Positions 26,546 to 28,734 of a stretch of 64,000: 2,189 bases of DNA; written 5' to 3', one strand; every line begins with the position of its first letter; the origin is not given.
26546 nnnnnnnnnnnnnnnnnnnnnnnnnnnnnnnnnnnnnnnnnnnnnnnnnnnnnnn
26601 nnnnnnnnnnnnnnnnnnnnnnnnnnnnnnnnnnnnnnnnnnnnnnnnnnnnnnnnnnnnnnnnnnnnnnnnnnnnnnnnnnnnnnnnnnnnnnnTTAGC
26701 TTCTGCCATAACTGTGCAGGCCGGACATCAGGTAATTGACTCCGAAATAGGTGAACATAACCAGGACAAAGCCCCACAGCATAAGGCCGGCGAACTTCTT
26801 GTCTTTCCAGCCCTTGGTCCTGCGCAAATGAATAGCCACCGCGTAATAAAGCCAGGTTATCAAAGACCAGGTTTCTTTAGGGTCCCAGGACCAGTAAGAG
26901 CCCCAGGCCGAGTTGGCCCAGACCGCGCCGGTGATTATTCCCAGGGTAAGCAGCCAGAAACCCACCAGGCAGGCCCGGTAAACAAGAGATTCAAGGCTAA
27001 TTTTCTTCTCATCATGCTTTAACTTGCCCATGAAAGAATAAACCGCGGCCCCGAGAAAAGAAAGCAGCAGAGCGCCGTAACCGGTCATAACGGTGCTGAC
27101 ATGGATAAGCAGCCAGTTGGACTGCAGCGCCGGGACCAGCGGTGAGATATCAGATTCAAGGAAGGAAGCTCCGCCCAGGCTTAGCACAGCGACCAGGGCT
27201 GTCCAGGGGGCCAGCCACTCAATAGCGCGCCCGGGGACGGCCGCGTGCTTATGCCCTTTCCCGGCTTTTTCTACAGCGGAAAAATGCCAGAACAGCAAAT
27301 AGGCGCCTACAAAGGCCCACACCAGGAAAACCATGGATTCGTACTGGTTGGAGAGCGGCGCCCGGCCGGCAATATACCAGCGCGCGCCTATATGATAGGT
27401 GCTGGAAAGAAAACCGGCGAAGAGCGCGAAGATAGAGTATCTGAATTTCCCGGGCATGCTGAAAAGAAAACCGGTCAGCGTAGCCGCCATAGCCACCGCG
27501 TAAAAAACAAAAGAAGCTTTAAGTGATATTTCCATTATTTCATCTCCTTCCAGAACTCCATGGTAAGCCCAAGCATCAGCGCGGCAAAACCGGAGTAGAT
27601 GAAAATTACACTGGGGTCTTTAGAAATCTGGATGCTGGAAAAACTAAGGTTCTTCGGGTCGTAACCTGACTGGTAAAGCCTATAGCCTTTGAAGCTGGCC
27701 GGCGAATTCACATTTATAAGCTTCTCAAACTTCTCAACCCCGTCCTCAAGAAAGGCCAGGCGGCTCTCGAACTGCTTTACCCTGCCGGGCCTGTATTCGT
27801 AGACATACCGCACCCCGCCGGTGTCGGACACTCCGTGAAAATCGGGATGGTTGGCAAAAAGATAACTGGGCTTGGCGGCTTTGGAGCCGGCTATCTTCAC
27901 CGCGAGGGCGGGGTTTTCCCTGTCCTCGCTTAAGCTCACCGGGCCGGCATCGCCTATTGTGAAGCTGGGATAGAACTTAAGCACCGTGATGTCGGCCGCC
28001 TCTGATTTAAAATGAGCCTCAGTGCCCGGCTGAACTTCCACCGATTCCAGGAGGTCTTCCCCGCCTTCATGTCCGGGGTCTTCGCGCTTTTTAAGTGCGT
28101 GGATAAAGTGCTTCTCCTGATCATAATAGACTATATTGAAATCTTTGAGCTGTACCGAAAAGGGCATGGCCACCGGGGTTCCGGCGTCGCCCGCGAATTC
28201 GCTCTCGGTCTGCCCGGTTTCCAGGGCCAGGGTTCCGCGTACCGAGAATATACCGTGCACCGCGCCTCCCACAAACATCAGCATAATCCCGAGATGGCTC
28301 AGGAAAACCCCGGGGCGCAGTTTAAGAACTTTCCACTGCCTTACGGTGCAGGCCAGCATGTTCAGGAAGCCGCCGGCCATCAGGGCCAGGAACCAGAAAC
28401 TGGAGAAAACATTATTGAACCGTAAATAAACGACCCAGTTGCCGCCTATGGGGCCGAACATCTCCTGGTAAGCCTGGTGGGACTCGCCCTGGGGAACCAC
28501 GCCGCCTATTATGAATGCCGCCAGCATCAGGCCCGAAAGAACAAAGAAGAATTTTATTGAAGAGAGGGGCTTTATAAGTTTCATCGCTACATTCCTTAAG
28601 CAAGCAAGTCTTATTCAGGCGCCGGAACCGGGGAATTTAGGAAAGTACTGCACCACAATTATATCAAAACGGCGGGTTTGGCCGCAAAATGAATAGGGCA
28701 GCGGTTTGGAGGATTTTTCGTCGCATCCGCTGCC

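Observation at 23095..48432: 25 co-directional genes that together build, mature, export and wire c-type cytochromes from the quinone pool to the outer membrane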

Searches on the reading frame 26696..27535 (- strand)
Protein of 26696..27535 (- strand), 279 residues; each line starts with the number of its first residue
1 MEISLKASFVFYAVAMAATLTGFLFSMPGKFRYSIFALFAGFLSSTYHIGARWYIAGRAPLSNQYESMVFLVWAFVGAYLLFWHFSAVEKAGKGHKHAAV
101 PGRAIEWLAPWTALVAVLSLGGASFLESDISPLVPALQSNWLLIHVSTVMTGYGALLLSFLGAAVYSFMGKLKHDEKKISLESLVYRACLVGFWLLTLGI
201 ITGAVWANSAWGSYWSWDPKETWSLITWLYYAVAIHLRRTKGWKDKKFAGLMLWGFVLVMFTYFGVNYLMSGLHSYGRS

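Call 4: search_protein_families(library=pfam, proteins=[window:26696-27535:-])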
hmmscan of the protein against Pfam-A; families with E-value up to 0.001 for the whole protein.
window:26696-27535:- (279 aa): 1 family
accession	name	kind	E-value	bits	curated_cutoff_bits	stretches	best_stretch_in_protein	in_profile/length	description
PF01578.25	Cytochrom_C_asm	-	1.6e-46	159.1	29.9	1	61-274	1-212/212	Cytochrome C assembly protein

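Call 15: search_protein_families(library=ncbifam, proteins=[window:26696-27535:-])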
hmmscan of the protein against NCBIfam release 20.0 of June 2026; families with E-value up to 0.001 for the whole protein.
window:26696-27535:- (279 aa): 5 families
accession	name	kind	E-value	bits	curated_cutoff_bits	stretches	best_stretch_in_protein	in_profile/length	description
TIGR03144.1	cytochr_II_ccsB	equivalog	1.3e-67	228.2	187.6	1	39-277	3-252/252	c-type cytochrome biogenesis protein CcsB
NF007691.0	PRK10369.1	subfamily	2.1e-10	40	394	1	133-266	162-292/573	heme lyase NrfEFG subunit NrfE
TIGR01191.1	ccmC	subfamily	2.5e-09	37.3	186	1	183-274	47-140/184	heme ABC transporter permease CcmC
TIGR00353.1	nrfE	subfamily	6.3e-09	35.2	569.05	1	133-239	108-211/578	heme lyase CcmF/NrfE family subunit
TIGR03145.1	cyt_nit_nrfE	subfamily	2.4e-07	29.9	927.3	1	133-237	160-261/631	heme lyase NrfEFG subunit NrfE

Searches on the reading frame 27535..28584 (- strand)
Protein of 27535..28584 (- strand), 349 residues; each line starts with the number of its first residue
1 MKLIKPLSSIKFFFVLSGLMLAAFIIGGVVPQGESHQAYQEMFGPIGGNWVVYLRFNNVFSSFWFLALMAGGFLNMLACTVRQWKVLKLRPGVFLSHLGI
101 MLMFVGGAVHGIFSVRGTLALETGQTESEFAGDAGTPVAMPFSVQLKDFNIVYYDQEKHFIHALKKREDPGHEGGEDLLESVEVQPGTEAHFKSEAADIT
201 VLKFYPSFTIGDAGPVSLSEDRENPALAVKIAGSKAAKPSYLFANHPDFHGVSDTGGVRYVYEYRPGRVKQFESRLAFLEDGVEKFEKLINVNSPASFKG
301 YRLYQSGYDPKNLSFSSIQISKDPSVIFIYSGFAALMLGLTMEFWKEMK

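Call 4: search_protein_families(library=pfam, proteins=[window:27535-28584:-])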
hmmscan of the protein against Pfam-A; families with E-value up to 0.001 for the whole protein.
window:27535-28584:- (349 aa): 1 family
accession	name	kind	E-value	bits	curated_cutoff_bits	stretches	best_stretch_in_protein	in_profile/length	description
PF05140.19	ResB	-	1.6e-35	123.3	24.6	3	18-84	10-78/486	ResB-like family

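Call 15: search_protein_families(library=ncbifam, proteins=[window:27535-28584:-])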
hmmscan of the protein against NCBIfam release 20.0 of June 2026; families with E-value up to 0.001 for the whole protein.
window:27535-28584:- (349 aa): 0 families
